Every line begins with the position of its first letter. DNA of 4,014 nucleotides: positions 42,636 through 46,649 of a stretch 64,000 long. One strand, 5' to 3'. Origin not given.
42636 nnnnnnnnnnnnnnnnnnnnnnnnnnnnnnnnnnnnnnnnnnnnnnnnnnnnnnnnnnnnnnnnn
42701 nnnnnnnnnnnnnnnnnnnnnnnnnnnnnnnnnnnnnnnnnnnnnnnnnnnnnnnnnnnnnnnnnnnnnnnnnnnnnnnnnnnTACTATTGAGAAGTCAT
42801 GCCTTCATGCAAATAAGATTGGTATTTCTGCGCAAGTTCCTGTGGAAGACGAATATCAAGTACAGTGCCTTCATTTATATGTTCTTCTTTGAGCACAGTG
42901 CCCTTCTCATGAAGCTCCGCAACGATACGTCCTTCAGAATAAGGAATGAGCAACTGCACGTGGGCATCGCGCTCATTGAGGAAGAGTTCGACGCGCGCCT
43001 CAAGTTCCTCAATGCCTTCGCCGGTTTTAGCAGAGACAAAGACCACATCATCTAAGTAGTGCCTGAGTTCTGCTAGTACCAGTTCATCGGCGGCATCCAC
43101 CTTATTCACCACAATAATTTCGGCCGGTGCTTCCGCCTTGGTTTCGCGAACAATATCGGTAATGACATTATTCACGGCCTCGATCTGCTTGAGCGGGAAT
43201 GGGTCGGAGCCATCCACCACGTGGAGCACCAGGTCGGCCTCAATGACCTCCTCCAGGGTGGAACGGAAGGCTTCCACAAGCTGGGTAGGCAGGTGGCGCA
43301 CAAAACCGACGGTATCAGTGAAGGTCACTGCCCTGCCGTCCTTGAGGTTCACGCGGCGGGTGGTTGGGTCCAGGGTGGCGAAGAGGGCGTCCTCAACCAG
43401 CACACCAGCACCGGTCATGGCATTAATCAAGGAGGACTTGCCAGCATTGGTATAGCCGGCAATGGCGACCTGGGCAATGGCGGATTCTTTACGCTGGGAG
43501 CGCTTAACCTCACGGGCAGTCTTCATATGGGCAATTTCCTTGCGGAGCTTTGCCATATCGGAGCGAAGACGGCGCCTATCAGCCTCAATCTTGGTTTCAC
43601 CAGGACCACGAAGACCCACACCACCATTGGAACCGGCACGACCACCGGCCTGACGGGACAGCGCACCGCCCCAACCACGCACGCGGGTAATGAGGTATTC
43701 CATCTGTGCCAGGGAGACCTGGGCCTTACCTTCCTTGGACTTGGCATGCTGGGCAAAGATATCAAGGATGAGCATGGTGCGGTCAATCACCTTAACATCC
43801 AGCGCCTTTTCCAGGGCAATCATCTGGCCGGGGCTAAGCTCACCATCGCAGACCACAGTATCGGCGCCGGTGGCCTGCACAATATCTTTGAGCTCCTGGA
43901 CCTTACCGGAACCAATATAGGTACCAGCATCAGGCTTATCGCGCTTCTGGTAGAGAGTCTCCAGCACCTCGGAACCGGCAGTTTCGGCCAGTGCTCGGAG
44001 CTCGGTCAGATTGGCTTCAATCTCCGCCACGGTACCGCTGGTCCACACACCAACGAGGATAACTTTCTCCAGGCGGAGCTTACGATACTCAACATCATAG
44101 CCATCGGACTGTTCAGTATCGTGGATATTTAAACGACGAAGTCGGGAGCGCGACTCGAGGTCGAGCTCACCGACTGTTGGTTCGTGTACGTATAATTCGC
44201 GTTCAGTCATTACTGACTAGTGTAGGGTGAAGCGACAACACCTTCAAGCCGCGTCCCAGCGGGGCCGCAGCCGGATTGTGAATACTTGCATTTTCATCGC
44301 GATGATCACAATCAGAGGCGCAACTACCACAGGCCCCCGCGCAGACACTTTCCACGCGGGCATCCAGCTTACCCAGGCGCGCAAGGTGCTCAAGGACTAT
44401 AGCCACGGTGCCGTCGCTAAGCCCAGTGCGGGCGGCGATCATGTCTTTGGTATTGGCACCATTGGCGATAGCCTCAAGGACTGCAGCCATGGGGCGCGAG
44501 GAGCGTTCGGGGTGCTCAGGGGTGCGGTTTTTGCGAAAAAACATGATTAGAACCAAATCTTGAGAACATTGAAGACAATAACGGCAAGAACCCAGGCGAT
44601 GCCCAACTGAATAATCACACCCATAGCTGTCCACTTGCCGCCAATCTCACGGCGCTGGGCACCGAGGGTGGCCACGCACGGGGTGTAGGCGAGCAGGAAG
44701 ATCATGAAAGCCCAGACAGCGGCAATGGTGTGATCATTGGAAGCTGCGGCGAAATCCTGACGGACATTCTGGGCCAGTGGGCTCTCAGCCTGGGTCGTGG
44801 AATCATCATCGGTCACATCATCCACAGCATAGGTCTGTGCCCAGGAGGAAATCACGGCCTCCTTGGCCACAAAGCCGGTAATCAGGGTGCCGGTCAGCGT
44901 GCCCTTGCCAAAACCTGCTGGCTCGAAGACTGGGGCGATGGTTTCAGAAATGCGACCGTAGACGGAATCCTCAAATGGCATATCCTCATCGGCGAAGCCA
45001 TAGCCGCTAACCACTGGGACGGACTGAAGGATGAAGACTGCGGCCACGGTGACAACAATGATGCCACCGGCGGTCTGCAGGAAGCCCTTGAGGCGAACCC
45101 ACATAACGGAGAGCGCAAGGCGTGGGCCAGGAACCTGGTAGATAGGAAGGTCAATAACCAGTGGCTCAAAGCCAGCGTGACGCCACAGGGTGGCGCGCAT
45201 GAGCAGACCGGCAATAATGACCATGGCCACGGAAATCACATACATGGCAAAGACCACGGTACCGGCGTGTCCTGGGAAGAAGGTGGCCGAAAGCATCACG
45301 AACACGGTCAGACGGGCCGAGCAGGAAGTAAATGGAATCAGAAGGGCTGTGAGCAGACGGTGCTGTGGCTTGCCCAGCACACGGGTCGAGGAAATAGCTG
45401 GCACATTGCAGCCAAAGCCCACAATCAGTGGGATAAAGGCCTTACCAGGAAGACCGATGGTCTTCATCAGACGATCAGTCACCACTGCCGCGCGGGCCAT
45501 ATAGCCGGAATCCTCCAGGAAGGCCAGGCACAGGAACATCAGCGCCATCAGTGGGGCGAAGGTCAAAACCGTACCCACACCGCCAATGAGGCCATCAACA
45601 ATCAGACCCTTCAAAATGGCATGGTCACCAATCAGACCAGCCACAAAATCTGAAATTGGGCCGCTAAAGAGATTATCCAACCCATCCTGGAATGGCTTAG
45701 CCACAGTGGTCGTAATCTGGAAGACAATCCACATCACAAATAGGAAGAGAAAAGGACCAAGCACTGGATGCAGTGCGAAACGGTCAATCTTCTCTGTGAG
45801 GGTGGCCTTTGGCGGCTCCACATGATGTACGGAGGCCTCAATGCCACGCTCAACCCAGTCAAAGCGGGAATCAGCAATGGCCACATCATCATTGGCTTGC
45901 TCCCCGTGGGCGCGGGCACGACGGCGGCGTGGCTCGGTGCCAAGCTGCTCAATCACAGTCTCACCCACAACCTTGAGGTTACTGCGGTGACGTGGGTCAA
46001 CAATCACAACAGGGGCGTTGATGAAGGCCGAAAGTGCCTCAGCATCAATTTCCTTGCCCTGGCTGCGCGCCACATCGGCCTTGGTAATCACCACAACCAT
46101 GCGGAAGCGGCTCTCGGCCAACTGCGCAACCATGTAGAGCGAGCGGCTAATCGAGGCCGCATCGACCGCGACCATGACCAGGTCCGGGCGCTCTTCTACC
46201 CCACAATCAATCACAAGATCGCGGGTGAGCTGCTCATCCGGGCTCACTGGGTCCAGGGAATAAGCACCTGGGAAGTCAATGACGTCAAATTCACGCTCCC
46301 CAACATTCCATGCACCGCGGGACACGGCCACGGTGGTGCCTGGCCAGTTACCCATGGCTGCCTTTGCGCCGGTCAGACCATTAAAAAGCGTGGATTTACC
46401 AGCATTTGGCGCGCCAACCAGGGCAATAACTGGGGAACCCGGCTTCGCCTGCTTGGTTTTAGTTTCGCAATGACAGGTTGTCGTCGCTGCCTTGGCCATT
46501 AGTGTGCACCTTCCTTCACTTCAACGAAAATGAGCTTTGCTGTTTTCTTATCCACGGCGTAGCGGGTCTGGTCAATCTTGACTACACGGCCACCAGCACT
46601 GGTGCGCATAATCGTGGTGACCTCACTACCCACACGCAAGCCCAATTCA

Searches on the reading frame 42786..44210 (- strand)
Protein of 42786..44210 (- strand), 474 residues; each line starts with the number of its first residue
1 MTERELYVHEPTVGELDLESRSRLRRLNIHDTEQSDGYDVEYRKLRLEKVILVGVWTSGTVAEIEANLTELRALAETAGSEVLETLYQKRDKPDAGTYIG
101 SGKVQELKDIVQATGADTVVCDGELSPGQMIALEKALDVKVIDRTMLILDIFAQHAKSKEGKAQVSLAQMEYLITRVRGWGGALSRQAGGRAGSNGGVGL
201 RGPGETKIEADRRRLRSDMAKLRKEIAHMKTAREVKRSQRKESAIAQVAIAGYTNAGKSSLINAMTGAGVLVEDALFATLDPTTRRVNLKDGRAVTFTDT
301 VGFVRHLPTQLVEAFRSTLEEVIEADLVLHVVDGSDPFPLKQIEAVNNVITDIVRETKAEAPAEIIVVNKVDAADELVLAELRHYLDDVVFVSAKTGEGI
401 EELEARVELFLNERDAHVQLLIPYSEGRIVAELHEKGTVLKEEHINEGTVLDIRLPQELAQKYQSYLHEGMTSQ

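Call 12: find_homologous_proteins(query=window:42786-44210:-)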
Query window:42786-44210:- (474 aa): 8000 proteins with E <= 0.001 among 8000 candidates; the best 120 are listed.
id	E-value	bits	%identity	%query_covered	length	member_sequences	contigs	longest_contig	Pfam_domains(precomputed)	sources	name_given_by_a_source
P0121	1.2e-289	978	96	100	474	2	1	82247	PF01926.30,PF13167.12,PF02421.25,PF16360.11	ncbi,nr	ncbi:MAG: GTPase HflX [Corynebacterium sp.]|nr:GTPase HflX [Corynebacterium sp.]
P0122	1.6e-263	892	88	98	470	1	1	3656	PF19275.5,PF01926.30,PF13167.12,PF02421.25,PF16360.11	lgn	-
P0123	1.1e-241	820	83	97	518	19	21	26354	PF01926.30,PF13167.12,PF02421.25,PF16360.11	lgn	-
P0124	1.4e-240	817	83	96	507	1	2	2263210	PF01926.30,PF13167.12,PF02421.25,PF16360.11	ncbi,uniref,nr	ncbi:GTPase HflX [Corynebacterium gerontici]|uniref:GTPase HflX n=1 Tax=Corynebacterium gerontici Ta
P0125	3.6e-240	815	83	97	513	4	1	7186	PF01926.30,PF13167.12,PF02421.25,PF16360.11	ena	-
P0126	5.9e-240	815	83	96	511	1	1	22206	PF19275.5,PF01926.30,PF13167.12,PF02421.25,PF16360.11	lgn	-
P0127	6.1e-240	815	82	98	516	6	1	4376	PF01926.30,PF13167.12,PF02421.25,PF16360.11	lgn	-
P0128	8.9e-240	814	82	97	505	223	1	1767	PF01926.30,PF13167.12,PF02421.25,PF16360.11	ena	-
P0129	2.5e-239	813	82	96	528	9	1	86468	PF01926.30,PF13167.12,PF02421.25,PF16360.11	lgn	-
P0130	2.9e-239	812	82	97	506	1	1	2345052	PF01926.30,PF13167.12,PF02421.25,PF16360.11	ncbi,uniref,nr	ncbi:GTPase HflX [Corynebacterium pseudopelargi]|uniref:GTPase HflX n=1 Tax=Corynebacterium pseudope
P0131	3.2e-239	812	82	96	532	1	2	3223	PF19275.5,PF01926.30,PF13167.12,PF02421.25,PF16360.11,PF16897.11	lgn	-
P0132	4.6e-239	812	82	97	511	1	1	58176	PF19275.5,PF01926.30,PF13167.12,PF02421.25,PF16360.11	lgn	-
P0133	5.4e-239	811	82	96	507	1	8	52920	PF01926.30,PF13167.12,PF02421.25,PF16360.11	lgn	-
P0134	1.0e-238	811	83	96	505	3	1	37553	PF01926.30,PF13167.12,PF02421.25,PF16360.11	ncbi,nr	ncbi:GTPase HflX [Corynebacterium sp. 13CS0277]|nr:GTPase HflX [Corynebacterium sp. 13CS0277]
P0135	1.4e-238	810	82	97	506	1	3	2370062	PF01926.30,PF13167.12,PF02421.25,PF16360.11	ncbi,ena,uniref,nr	ncbi:GTPase HflX [Corynebacterium pelargi]|uniref:GTPase HflX n=1 Tax=Corynebacterium pelargi TaxID=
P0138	1.0e-237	807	81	97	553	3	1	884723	PF01926.30,PF13167.12,PF16360.11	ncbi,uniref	ncbi:GTPase HflX [Corynebacterium kutscheri]|uniref:GTPase HflX n=1 Tax=Corynebacterium kutscheri Ta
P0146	1.7e-236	803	82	96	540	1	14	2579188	PF01926.30,PF13167.12,PF02421.25,PF16360.11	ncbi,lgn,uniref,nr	ncbi:GTPase HflX [Corynebacterium ulcerans]|uniref:GTPase HflX n=1 Tax=Corynebacterium ulcerans TaxI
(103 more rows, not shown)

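Call 14: find_encoding_contigs(protein=P0124, flank=10000, max_places=1)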
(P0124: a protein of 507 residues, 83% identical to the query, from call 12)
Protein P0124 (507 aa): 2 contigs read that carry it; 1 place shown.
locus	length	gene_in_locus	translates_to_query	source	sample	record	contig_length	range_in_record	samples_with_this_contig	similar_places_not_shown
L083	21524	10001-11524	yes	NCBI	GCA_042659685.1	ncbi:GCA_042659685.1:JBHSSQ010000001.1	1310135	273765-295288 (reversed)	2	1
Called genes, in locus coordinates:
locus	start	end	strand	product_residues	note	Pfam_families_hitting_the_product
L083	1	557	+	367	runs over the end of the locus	PF00154:RecA_N, PF06745:ATPase (faint), PF27531:MT3502_N (weak), PF21096:RecA_C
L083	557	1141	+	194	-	PF21982:RecX_HTH1, PF02631:RecX_HTH2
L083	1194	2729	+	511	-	PF00919:UPF0004, PF04055:Radical_SAM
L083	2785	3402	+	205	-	-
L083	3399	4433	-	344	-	PF00583:Acetyltransf_1 (weak)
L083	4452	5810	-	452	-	PF03993:DUF349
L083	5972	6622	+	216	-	-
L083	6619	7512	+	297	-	PF01745:IPT (weak), PF01715:IPPT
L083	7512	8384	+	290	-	PF01678:DAP_epimerase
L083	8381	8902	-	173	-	-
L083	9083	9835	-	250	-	-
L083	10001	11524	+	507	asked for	PF13167:GTP-bdg_N, PF16360:GTP-bdg_M, PF01926:MMR_HSR1, PF02421:FeoB_N (weak)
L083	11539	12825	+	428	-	PF00860:Xan_ur_permease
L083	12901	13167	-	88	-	PF00381:PTS-HPr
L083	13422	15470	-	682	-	PF00359:PTS_EIIA_2, PF02302:PTS_IIB, PF25554:PTS_EIIB_BC_N (weak), PF02378:PTS_EIIC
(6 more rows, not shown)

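Call 15: find_encoding_contigs(protein=P0130, flank=10000, max_places=1)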
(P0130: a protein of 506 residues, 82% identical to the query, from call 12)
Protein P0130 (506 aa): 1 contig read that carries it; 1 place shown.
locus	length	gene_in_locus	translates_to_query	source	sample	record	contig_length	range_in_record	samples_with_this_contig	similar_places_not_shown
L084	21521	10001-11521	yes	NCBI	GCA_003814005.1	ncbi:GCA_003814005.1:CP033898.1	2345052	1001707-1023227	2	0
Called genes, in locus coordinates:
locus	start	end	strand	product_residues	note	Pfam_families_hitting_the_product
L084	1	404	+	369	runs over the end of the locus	PF00154:RecA_N, PF06745:ATPase (faint), PF27531:MT3502_N (weak), PF21096:RecA_C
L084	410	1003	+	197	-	PF21982:RecX_HTH1, PF02631:RecX_HTH2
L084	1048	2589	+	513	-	PF00919:UPF0004, PF04055:Radical_SAM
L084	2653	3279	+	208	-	-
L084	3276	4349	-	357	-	PF13302:Acetyltransf_3 (faint)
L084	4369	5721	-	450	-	PF03993:DUF349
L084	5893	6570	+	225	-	-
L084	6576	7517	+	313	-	PF01745:IPT, PF01715:IPPT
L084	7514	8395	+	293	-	PF01678:DAP_epimerase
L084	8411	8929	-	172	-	-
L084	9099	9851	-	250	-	-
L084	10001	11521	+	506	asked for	PF13167:GTP-bdg_N, PF16360:GTP-bdg_M, PF01926:MMR_HSR1, PF02421:FeoB_N (weak)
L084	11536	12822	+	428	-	PF00860:Xan_ur_permease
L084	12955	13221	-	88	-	PF00381:PTS-HPr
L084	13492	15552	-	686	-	PF00359:PTS_EIIA_2, PF02302:PTS_IIB, PF25554:PTS_EIIB_BC_N (weak), PF02378:PTS_EIIC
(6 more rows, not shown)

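Call 16: find_encoding_contigs(protein=P0138, flank=10000, max_places=1)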
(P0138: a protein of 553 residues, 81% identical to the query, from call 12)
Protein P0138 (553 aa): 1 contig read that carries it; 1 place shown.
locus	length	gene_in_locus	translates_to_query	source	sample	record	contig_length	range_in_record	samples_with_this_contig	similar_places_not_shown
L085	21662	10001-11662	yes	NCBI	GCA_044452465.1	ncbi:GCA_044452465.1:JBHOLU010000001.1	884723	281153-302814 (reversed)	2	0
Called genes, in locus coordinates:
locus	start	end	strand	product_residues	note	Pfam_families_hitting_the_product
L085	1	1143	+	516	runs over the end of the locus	PF00919:UPF0004, PF04055:Radical_SAM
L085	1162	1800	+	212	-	-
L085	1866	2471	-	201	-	PF13460:NAD_binding_10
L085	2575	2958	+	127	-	PF01638:HxlR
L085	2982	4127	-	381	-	PF00583:Acetyltransf_1 (weak), PF13523:Acetyltransf_8 (weak)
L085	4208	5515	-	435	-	PF03993:DUF349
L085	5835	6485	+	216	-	-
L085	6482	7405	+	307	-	PF01745:IPT (weak), PF01715:IPPT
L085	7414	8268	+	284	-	PF01678:DAP_epimerase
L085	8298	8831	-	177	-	-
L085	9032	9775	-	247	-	-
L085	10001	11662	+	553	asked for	PF13167:GTP-bdg_N, PF16360:GTP-bdg_M, PF01926:MMR_HSR1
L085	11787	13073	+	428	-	PF00860:Xan_ur_permease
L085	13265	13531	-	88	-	PF00381:PTS-HPr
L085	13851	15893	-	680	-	PF00359:PTS_EIIA_2, PF02302:PTS_IIB, PF25554:PTS_EIIB_BC_N, PF02378:PTS_EIIC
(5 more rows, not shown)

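Call 17: find_encoding_contigs(protein=P0146, flank=10000, max_places=1)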
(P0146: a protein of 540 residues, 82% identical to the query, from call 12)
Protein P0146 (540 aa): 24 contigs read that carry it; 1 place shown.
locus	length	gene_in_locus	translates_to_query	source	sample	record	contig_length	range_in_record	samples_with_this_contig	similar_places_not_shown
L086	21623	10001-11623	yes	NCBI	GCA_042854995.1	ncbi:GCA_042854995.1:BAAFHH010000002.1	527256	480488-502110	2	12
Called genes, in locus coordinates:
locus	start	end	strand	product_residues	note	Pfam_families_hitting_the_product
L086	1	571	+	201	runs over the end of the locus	PF21982:RecX_HTH1, PF02631:RecX_HTH2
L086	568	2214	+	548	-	PF00919:UPF0004, PF04055:Radical_SAM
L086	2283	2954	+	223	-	-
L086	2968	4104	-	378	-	-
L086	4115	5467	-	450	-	PF03993:DUF349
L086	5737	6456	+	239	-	-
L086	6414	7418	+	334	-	PF01715:IPPT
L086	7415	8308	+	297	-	PF01678:DAP_epimerase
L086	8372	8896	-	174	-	-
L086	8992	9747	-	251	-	-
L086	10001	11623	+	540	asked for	PF13167:GTP-bdg_N, PF16360:GTP-bdg_M, PF01926:MMR_HSR1, PF02421:FeoB_N (faint)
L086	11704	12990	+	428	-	PF00860:Xan_ur_permease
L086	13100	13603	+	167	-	-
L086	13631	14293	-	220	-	PF03358:FMN_red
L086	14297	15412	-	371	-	PF00296:Bac_luciferase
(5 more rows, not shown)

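Call 18: find_encoding_contigs(protein=P0123, flank=10000, max_places=2)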
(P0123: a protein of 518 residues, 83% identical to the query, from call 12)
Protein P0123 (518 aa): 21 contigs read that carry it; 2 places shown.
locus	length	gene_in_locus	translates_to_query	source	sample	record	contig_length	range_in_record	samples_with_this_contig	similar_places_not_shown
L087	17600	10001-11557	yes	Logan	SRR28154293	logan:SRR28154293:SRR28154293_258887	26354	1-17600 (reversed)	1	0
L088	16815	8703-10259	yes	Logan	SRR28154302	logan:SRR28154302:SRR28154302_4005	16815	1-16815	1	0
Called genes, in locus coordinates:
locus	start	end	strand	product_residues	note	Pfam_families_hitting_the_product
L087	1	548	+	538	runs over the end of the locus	PF00919:UPF0004, PF04055:Radical_SAM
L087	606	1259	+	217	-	-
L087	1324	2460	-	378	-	-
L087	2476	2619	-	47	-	-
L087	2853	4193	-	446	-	-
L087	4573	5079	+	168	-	-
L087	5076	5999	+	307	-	PF01745:IPT (weak), PF01715:IPPT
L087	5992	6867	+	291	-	PF01678:DAP_epimerase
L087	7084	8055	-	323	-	-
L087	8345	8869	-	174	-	-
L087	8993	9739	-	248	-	-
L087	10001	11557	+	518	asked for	PF13167:GTP-bdg_N, PF16360:GTP-bdg_M, PF01926:MMR_HSR1, PF02421:FeoB_N (faint)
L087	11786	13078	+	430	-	PF00860:Xan_ur_permease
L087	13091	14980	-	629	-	PF00359:PTS_EIIA_2, PF02302:PTS_IIB, PF25554:PTS_EIIB_BC_N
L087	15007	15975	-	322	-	PF00294:PfkB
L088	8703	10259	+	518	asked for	PF13167:GTP-bdg_N, PF16360:GTP-bdg_M, PF01926:MMR_HSR1, PF02421:FeoB_N (faint)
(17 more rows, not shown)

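Call 57: find_encoding_contigs(protein=P0122, flank=10000, max_places=3)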
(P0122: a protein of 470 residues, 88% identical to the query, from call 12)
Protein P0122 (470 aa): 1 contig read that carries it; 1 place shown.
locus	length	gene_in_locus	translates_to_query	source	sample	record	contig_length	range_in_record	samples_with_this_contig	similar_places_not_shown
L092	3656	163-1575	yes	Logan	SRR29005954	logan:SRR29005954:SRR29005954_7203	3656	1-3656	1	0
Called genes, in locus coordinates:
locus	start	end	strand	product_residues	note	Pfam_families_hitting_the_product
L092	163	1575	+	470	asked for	PF13167:GTP-bdg_N, PF16360:GTP-bdg_M, PF19275:HflX_C (faint), PF01926:MMR_HSR1, PF02421:FeoB_N (weak)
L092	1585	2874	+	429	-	PF00860:Xan_ur_permease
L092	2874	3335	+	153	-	-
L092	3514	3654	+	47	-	?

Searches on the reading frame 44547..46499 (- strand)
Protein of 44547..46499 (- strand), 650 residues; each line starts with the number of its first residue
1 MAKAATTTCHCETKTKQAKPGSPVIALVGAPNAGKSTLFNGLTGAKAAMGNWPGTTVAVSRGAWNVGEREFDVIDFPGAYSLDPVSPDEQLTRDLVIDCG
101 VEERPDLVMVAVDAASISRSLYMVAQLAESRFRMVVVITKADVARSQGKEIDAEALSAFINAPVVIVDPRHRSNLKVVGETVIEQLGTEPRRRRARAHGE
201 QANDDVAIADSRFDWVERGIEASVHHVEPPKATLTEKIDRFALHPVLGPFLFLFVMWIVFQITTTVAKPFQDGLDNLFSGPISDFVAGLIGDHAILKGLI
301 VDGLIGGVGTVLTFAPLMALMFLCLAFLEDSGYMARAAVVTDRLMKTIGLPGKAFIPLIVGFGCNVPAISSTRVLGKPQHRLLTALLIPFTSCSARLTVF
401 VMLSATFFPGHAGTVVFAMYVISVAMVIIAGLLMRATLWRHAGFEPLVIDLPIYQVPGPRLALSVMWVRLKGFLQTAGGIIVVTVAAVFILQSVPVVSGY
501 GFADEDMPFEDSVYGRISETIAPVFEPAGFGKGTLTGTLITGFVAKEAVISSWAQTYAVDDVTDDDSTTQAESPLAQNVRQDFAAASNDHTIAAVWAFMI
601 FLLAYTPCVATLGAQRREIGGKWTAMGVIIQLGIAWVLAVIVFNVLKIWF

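Call 13: search_protein_families(library=pfam, proteins=[window:44547-46499:-])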
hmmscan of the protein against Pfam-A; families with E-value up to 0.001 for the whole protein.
window:44547-46499:- (650 aa): 4 families
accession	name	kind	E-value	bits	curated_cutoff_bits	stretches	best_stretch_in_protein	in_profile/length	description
PF02421.24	FeoB_N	-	8.7e-44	149.2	27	1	25-177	3-151/156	Ferrous iron transport protein B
PF07670.19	Gate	-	2.5e-30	105.5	29.6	2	311-405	1-102/104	Nucleoside recognition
PF01926.29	MMR_HSR1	-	1.3e-18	67.6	21.9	1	25-140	2-113/113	50S ribosome-binding GTPase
PF07664.17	FeoB_C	-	7.7e-10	38.8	26.6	1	416-469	1-54/54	Ferrous iron transport protein B C terminus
